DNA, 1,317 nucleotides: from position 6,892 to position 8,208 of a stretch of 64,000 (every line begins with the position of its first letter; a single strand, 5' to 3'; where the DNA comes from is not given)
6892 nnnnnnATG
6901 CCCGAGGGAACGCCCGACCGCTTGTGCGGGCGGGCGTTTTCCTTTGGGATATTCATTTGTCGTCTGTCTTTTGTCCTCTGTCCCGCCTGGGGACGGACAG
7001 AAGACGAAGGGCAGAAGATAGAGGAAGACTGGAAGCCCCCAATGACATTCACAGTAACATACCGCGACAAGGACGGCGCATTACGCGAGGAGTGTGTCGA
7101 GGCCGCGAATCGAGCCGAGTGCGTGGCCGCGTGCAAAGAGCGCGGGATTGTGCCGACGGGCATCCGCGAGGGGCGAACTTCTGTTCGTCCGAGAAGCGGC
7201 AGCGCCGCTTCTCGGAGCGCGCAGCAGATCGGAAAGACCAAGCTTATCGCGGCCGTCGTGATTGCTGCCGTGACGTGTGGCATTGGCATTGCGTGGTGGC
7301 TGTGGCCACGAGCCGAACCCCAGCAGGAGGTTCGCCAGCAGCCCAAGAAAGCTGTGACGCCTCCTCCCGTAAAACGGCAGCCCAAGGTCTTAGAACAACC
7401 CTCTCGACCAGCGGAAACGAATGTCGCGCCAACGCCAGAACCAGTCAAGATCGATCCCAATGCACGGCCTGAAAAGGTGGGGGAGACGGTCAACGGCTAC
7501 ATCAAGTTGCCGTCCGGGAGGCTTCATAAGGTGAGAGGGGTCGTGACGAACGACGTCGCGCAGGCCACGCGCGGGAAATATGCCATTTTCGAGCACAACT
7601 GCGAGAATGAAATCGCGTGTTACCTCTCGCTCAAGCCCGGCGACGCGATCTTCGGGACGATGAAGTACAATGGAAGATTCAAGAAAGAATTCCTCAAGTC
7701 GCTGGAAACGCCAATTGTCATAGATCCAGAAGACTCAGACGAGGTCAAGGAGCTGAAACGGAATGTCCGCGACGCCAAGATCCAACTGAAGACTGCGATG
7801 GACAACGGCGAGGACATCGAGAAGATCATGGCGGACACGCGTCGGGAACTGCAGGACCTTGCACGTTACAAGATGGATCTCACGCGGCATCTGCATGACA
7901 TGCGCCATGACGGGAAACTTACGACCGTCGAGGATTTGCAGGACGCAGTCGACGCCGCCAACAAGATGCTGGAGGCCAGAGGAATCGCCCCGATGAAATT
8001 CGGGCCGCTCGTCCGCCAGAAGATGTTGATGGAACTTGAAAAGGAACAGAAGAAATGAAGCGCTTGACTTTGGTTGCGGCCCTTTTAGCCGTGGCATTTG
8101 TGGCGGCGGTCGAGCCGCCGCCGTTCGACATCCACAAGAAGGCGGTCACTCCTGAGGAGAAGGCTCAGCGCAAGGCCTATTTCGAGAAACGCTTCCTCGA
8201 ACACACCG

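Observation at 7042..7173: A ~40-aa GspF/PilC-N-terminus-like head on single-pass proteins (families A and B)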

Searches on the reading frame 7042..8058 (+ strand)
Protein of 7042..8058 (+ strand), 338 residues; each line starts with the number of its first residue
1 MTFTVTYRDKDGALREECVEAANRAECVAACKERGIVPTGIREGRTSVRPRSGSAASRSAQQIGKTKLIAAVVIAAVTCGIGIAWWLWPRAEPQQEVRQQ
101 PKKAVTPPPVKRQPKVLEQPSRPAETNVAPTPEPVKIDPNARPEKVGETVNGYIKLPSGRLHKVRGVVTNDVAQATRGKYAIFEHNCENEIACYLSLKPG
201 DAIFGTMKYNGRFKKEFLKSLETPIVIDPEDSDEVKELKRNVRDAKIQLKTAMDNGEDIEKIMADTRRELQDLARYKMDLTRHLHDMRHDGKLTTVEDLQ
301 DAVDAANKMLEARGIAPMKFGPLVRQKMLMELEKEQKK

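Call 4: search_protein_families(library=pfam, proteins=[window:7042-8058:+], max_evalue=1)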
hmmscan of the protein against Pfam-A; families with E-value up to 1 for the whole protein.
window:7042-8058:+ (338 aa): 3 families
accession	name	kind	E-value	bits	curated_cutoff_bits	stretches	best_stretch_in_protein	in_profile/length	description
PF07766.19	LETM1_RBD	-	0.099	12.6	25.3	1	9-45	164-200/229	LETM1-like, RBD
PF01981.21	PTH2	-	0.15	12.7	23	1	167-257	6-84/115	Peptidyl-tRNA hydrolase PTH2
PF12761.13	End3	-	0.3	11.7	25.2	1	234-306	15-93/115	Actin cytoskeleton-regulatory complex protein END3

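Call 6: search_protein_families(library=ncbifam, proteins=[window:7042-8058:+], max_evalue=1)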
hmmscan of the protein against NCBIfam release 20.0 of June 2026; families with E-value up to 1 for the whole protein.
window:7042-8058:+ (338 aa): 5 families
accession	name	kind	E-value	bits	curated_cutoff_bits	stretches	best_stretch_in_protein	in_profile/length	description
NF052435.1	BamI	equivalog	0.00084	19.2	180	1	67-136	5-78/226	biofilm-associated metzincin protease inhibitor BamI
NF033761.1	gliding_GltJ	equivalog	0.0015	17.7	450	1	54-137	356-439/671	adventurous gliding motility protein GltJ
TIGR00283.1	arch_pth2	equivalog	0.043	14.1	82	1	167-257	6-84/115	aminoacyl-tRNA hydrolase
NF005435.1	PRK07021.1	equivalog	0.084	12.7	131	1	68-110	11-55/157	flagellar basal body-associated protein FliL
TIGR02837.1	spore_II_R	equivalog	0.093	12.3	151.9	1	226-276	44-95/168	stage II sporulation protein R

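Call 12: find_homologous_proteins(query=window:7042-8058:+, max_evalue=0.001)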
Query window:7042-8058:+ (338 aa): 438 proteins with E <= 0.001 among 4429 candidates; the best 120 are listed.
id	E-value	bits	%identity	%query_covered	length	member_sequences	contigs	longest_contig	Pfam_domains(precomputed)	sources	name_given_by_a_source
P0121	1.7e-205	700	92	100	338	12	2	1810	-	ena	-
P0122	2.0e-166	571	76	98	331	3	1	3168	-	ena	-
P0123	1.2e-141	490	66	100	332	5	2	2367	-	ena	-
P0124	6.0e-135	468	64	100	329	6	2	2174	-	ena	-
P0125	4.8e-120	419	60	100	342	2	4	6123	-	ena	-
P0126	2.7e-116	406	57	100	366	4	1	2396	-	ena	-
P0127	6.7e-116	405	58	100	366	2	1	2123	-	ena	-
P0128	3.2e-108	380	54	100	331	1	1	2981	PF28597.1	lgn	-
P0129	1.9e-104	367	56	98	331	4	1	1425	PF28597.1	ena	-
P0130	7.3e-103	362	65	64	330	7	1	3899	PF28597.1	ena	-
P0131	3.0e-92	327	49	97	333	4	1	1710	PF28597.1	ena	-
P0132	2.9e-91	324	52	97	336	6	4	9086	-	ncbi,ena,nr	ncbi:MAG: hypothetical protein J6Q84_08325 [Kiritimatiellae bacterium]|nr:hypothetical protein [Kiri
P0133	5.1e-91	323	52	97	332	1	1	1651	-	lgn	-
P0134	5.5e-91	323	53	97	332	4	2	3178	-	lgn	-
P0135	6.8e-91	323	51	97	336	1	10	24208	-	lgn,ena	-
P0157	6.2e-86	307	48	99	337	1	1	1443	PF28597.1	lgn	-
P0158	6.7e-86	307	46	100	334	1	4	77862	PF28597.1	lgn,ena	-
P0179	8.5e-84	300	49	97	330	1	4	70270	-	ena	-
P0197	1.5e-81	292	44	100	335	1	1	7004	PF28597.1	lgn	-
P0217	8.4e-77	277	49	83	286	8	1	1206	-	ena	-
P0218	1.2e-76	276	51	80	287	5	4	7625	-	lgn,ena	-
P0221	1.0e-75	273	50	85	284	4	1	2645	-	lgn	-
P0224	1.2e-74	270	47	84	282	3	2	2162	-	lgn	-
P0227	3.1e-74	268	51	78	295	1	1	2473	-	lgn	-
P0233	2.4e-72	262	52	77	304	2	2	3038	-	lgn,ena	-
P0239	1.2e-70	256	50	80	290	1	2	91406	-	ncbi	-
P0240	1.4e-70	256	43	87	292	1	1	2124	-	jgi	-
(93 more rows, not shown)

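Call 30: find_encoding_contigs(protein=P0158, flank=10000, max_places=2)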
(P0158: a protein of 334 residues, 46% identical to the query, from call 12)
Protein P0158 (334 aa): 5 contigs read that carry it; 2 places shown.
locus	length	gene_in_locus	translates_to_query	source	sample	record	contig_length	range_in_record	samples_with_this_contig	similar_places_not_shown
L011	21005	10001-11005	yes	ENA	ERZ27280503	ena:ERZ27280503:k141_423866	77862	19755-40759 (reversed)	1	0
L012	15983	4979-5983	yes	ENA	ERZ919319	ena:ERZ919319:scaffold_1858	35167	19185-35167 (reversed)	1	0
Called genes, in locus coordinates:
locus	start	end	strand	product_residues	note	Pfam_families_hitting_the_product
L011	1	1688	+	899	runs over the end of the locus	PF17132:Glyco_hydro_106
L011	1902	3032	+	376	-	PF01381:HTH_3, PF12844:HTH_19, PF13560:HTH_31, PF06114:Peptidase_M78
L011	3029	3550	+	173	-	-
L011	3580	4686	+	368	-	-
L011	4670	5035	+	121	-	-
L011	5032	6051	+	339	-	PF09994:T6SS_Tle1-like_cat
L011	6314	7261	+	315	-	-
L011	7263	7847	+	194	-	-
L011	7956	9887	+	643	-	-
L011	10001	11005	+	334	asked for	PF28597:T2SSF_N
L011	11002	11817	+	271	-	-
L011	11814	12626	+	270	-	PF28597:T2SSF_N (weak)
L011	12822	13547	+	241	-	-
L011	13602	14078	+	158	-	-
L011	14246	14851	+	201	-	-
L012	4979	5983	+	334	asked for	PF28597:T2SSF_N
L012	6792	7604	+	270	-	PF28597:T2SSF_N (weak)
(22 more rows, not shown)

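Call 31: find_encoding_contigs(protein=P0179, flank=10000, max_places=2)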
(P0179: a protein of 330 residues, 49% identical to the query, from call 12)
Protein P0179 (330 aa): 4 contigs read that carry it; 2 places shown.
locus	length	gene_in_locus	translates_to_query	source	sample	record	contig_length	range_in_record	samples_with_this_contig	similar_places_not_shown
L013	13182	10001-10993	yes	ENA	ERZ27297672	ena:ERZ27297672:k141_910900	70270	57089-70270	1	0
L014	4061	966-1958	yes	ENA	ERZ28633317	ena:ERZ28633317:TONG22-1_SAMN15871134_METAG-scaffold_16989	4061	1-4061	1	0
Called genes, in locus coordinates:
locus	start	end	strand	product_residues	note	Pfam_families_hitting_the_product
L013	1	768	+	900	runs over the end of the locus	-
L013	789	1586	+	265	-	-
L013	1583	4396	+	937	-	PF02837:Glyco_hydro_2_N (weak), PF22666:Glyco_hydro_2_N2 (weak), PF00703:Glyco_hydro_2, PF02836:Glyco_hydro_2_C, PF16355:DUF4982, PF00754:F5_F8_type_C (weak), PF22633:F5_F8_type_C_2, PF18565:Glyco_hydro2_C5, +1 more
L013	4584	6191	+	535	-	PF13306:LRR_5, PF13855:LRR_8 (faint), PF13306:LRR_5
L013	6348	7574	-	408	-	PF00665:rve (weak)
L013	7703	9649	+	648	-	PF17297:PEPCK_N, PF00821:PEPCK_GTP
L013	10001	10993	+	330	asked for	-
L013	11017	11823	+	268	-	-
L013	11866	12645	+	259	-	-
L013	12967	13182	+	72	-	?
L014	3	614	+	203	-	?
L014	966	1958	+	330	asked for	-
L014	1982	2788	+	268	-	-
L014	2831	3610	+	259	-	-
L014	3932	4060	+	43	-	?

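Call 46: predict_structure(alignment_id=A4)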
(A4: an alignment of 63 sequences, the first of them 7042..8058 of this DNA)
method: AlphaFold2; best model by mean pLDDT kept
length: 338 residues; sequences in the alignment: 63
mean_pLDDT: 77.1   pTM: 0.47
mean pLDDT of the five models: 77.1, 76.2, 75.5, 75.0, 72.7
residues with pLDDT >= 90: 115; 70-90: 130; 50-70: 32; < 50: 61
segments of 3 or more residues with pLDDT < 50: 49-66, 93-106, 111-134
pLDDT, mean of each block of 10 residues (from residue 1): 95 94 96 96 71 38 50 79 75 46 47 44 43 60 82 84 64 58 92 88 84 96 95 92 96 96 90 88 88 84 88 80 71 73
secondary structure, 60 per line:
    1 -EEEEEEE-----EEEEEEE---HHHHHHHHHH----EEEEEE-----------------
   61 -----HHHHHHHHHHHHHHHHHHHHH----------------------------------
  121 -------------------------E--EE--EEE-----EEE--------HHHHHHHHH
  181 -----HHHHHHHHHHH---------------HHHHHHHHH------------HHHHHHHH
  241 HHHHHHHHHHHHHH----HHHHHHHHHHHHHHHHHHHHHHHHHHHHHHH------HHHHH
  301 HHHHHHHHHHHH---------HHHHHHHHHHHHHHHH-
elements in order: E2-8 E14-20 H24-33 E38-43 H66-86 E153-155 E161-163 H172-180 H186-196 H212-220 H233-254 H259-289 H296-312 H322-337

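Call 51: fold_search(model_id=the predicted structure, library=pdb)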
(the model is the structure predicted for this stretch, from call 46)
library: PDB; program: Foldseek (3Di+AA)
matches with E <= 10: 199; with E <= 0.001: 0
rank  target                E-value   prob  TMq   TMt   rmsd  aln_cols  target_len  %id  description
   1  4njc_F                4.3e-01  0.98  0.11  0.69   8.7        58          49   19  RNA Polymerase interacting protein YkzG from Geobacillus stearothermophilus (released 2014-08-20)
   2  8x6f_G                4.3e-01  0.89  0.12  0.44   4.1        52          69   12  Cryo-EM structure of Staphylococcus aureus sigA-dependent RNAP-promoter open complex (released 2024-06-05)
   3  4njc_C                4.9e-01  0.98  0.12  0.71   2.8        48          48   25  RNA Polymerase interacting protein YkzG from Geobacillus stearothermophilus (released 2014-08-20)
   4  8tmc_D                4.9e-01  0.09  0.12  0.11  23.2       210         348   11  Cryo-EM structure of CorA in complex with conformation-specific synthetic antibody C12 and 20 mM MgCl2, State MG20-2 (released 2025-02-12)
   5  4njc_B                5.2e-01  0.98  0.12  0.69   2.6        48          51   23  RNA Polymerase interacting protein YkzG from Geobacillus stearothermophilus (released 2014-08-20)
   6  2iub_H                5.2e-01  0.06  0.10  0.10  22.8       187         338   16  Crystal structure of a divalent metal ion transporter CorA at 2.9 A resolution. (released 2006-08-03)
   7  3zoq_B                6.9e-01  0.92  0.11  0.59   2.6        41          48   15  Structure of BsUDG-p56 complex (released 2013-05-22)
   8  4l5n_C                7.3e-01  0.89  0.11  0.55   2.8        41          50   12  Crystallographic Structure of HHV-1 Uracil-DNA Glycosylase complexed with the Bacillus phage PZA inhibitor protein p56 (released 2013-08-07)
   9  7qoh_h                7.3e-01  0.84  0.12  0.45  11.3        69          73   16  Unique vertex of the phicrAss001 virion with C5 symmetry imposed (released 2023-03-29)
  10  8xa6_E                8.6e-01  0.95  0.12  0.53   3.2        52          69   17  Cryo-EM structure of Bacillus RNAP and SPO1 gp33 complex (released 2024-12-04)
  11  4l5n_E                8.6e-01  0.87  0.11  0.58   2.6        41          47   12  Crystallographic Structure of HHV-1 Uracil-DNA Glycosylase complexed with the Bacillus phage PZA inhibitor protein p56 (released 2013-08-07)
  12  7ckq_H                1.0e+00  0.97  0.12  0.61   3.0        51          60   14  The cryo-EM structure of B. subtilis BmrR transcription activation complex (released 2020-12-16)
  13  6wvk_E                1.0e+00  0.96  0.12  0.54   3.1        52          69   15  Cryo-EM structure of Bacillus subtilis RNA Polymerase in complex with HelD (released 2020-11-18)
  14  2iub_F                1.0e+00  0.07  0.10  0.10  24.7       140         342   18  Crystal structure of a divalent metal ion transporter CorA at 2.9 A resolution. (released 2006-08-03)
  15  2iub_J                1.0e+00  0.04  0.10  0.10  22.6       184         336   15  Crystal structure of a divalent metal ion transporter CorA at 2.9 A resolution. (released 2006-08-03)
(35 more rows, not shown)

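Call 65: find_related_loci(query=A4, collection=genome_contigs, flank=10000)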
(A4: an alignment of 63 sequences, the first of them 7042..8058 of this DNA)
Query A4 (338 aa) in genome_contigs; peptide patterns used: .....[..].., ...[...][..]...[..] (x = any residue, [..] = any of these).
91 stretches matched a pattern; 16 encode a relative of the query (tblastn E <= 1e-3); 16 distinct loci.
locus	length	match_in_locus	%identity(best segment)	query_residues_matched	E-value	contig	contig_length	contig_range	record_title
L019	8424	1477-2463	64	1-337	1e-140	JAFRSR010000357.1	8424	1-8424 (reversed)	MAG: Kiritimatiellae bacterium isolate RGIG2765 Goat_Omasum-5__c562190, whole genome shotgun sequence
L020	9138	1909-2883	48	1-335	5e-91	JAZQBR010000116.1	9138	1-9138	MAG: Kiritimatiellia bacterium isolate T1900044640_TS20190106.MAGScoT_cleanbin_000021 SGB_1239_k141_1063249, whole genom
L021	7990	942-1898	52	3-330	3e-89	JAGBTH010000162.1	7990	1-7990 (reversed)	MAG: Kiritimatiellae bacterium isolate RGIG9427 Yak_Cecum-2__c946734, whole genome shotgun sequence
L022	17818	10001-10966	46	1-336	8e-89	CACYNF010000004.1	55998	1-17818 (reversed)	uncultured bacterium isolate RUG12088 genome assembly, contig: RUG12088_asm_4, whole genome shotgun sequence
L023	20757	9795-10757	48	2-335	2e-86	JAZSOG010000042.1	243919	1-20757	MAG: Kiritimatiellia bacterium isolate T1900044549_TS20190015.MAGScoT_cleanbin_000036 SGB_192_k141_110347, whole genome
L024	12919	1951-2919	45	2-335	1e-85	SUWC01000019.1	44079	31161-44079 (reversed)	MAG: Lentisphaerae bacterium isolate SIG88 NODE_19043_length_44079_cov_2.360029, whole genome shotgun sequence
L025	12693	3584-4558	44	1-335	3e-82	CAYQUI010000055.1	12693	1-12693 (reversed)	MAG TPA_asm: uncultured Lentisphaeraceae bacterium isolate SRP350583_co2_387 genome assembly, contig: NODE_7365_length_1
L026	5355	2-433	88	195-338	3e-82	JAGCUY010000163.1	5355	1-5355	MAG: Kiritimatiellae bacterium isolate RGIG10146 Yak_Rumen-4__c1668956, whole genome shotgun sequence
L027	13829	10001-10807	45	57-333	4e-74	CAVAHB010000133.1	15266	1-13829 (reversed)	Faecalibacterium sp. CAG:74 isolate H07660-L1_cleanbin_000019 genome assembly, contig: Spades_H07660-L1_contig_1505, who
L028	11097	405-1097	53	106-336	7e-74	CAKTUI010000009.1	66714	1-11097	MAG: uncultured Kiritimatiellaeota bacterium isolate REFINED_METABAT215_TOP10_CONTIGS_1500_ASSEMBLY_K77_MERGED__Hadza_Mo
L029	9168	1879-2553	53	112-329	1e-72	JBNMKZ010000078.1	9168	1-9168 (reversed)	MAG: Verrucomicrobiota bacterium isolate CM_BacUBA_137.30 k141_290167_length_9168_cov_53.3800, whole genome shotgun sequ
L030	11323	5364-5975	52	130-329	1e-68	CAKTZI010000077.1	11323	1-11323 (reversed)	MAG: uncultured Kiritimatiellaeota bacterium isolate REFINED_METABAT215_TOP10_CONTIGS_1500_ASSEMBLY_K77_MERGED__Hadza_Mo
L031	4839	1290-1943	46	112-331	5e-59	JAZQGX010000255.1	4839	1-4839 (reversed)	MAG: Kiritimatiellia bacterium isolate T1900044629_TS20190095.MAGScoT_cleanbin_000040 SGB_1001_k141_2657355, whole genom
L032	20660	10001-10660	47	107-329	6e-59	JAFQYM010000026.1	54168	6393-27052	MAG: Kiritimatiellae bacterium isolate RGIG2266 Goat_Duodenum-3__c423, whole genome shotgun sequence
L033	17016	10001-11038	39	1-337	4e-57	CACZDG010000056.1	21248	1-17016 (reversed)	uncultured bacterium isolate RUG12514 genome assembly, contig: RUG12514_asm_56, whole genome shotgun sequence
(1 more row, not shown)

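Call 67: search_protein_families(library=ncbifam, proteins=[P0217, P0218, P0221, P0224, P0227, P0233, P0239, P0240, P0158], max_evalue=0.1)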
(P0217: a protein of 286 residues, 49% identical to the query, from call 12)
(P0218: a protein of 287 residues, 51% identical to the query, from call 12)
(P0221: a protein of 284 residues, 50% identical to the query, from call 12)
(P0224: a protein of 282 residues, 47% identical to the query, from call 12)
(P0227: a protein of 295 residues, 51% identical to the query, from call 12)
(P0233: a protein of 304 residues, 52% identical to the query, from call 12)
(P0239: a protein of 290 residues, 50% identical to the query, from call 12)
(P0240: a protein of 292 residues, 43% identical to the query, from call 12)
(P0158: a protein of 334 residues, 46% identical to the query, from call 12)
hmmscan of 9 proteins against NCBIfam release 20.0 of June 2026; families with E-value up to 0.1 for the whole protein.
P0217 (286 aa): 3 families
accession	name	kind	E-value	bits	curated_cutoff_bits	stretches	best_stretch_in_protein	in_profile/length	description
NF033885.1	conj_TraP_IncI1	equivalog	0.019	14.7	135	0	26-87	16-75/217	conjugal transfer protein TraP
TIGR03719.1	ABC_ABC_ChvD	subfamily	0.064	11.8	806.75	1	181-267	81-165/552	energy-dependent translational throttle protein EttA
NF033761.1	gliding_GltJ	equivalog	0.076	12.1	450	1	6-91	355-438/671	adventurous gliding motility protein GltJ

P0218 (287 aa): 2 families
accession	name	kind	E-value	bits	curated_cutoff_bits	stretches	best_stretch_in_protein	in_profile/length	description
NF038218.1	IcmG_DotF_IVB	equivalog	0.037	13.7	200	0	12-89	35-110/266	type IVB secretion system protein IcmG/DotF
NF033761.1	gliding_GltJ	equivalog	0.058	12.4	450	1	21-99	364-444/671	adventurous gliding motility protein GltJ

P0221 (284 aa): 1 family
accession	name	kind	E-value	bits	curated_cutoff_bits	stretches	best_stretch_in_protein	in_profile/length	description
NF010753.0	PRK14156.1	equivalog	0.013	15.4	172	1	175-239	19-83/180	nucleotide exchange factor GrpE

P0224 (282 aa): 4 families
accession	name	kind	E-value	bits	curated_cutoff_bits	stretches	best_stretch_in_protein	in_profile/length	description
NF033761.1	gliding_GltJ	equivalog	0.0038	16.4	450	1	11-93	360-442/671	adventurous gliding motility protein GltJ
TIGR03931.1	T7SS_Rv3446c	hypoth_equivalog_domain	0.076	13.3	47.6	0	27-76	3-56/194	type VII secretion-associated protein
NF004285.1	PRK05696.1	equivalog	0.083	12.7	179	0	26-65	24-63/171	flagellar basal body-associated protein FliL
TIGR04361.1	TrbK_Ti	equivalog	0.094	13.1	50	0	28-56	7-37/64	entry exclusion protein TrbK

P0227 (295 aa): 0 families

P0233 (304 aa): 1 family
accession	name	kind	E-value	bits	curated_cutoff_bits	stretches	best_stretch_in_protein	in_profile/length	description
TIGR03931.1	T7SS_Rv3446c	hypoth_equivalog_domain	0.00034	21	47.6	1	43-148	4-78/194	type VII secretion-associated protein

P0239 (290 aa): 3 families
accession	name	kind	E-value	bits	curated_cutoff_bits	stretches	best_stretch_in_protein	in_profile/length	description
NF033761.1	gliding_GltJ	equivalog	0.0033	16.6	450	1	16-95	359-439/671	adventurous gliding motility protein GltJ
NF010753.0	PRK14156.1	equivalog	0.025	14.5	172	1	178-240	17-79/180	nucleotide exchange factor GrpE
NF033512.1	T2SS_chap_CpaB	equivalog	0.082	12.8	90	0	27-69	3-45/206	metalloprotease secretion chaperone CpaB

P0240 (292 aa): 2 families
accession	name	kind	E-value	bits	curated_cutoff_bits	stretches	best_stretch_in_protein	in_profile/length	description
NF033761.1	gliding_GltJ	equivalog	0.026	13.6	450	1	16-118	359-461/671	adventurous gliding motility protein GltJ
NF010753.0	PRK14156.1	equivalog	0.032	14.1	172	1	182-267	18-101/180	nucleotide exchange factor GrpE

P0158 (334 aa): 6 families
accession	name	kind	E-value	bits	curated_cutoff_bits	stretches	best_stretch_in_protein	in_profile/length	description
NF033761.1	gliding_GltJ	equivalog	0.00067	18.9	450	1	29-132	334-441/671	adventurous gliding motility protein GltJ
TIGR02120.1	GspF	equivalog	0.0084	15.4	424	1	9-62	7-60/401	type II secretion system inner membrane protein GspF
NF010744.0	PRK14146.1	equivalog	0.02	14.7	201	1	233-301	48-117/215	nucleotide exchange factor GrpE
NF008084.0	PRK10819.1-5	equivalog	0.021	14.7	315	1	71-139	48-111/249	TonB system transport protein TonB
NF038218.1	IcmG_DotF_IVB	equivalog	0.089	12.4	200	0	51-122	35-111/266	type IVB secretion system protein IcmG/DotF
NF040486.1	SrfA_fam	subfamily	0.097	12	150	0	15-126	177-282/438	SrfA family protein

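Call 76: search_protein_families(library=padloc, proteins=[window:7042-8058:+], max_evalue=0.01)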
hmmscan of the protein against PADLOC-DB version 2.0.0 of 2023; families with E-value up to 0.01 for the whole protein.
window:7042-8058:+ (338 aa): 1 family
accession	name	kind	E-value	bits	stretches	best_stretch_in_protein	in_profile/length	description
PDLC04061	PD-T4-6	-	0.0062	14.1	1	47-132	340-421/510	-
